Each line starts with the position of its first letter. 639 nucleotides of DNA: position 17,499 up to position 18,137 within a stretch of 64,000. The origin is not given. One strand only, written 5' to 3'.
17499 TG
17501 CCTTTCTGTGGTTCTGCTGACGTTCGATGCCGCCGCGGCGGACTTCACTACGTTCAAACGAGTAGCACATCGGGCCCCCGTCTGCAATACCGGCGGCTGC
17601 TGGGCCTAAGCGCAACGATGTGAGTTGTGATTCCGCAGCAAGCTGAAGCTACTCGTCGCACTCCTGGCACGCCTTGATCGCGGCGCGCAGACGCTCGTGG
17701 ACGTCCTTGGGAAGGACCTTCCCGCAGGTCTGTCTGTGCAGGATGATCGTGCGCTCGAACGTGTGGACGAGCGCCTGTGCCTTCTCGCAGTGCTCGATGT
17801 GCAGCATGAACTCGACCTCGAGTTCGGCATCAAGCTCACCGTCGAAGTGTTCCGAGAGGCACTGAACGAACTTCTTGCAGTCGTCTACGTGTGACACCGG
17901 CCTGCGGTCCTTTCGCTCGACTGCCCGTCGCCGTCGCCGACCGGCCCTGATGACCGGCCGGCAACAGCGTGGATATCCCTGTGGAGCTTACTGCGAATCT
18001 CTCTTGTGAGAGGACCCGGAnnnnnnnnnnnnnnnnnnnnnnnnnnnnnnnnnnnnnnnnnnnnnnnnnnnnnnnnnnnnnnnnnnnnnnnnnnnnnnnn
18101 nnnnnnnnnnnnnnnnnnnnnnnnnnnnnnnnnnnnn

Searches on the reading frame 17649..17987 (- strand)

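Call 12: search_protein_families(library=pfam, proteins=[window:17649-17987:-], max_evalue=0.0001)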
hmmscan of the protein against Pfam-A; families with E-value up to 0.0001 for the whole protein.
window:17649-17987:- (112 aa): 1 family
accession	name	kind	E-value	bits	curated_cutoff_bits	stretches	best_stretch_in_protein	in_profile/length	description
PF13490.11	zf-HC2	-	9.1e-07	29.3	22.2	1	37-68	1-32/35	Putative zinc-finger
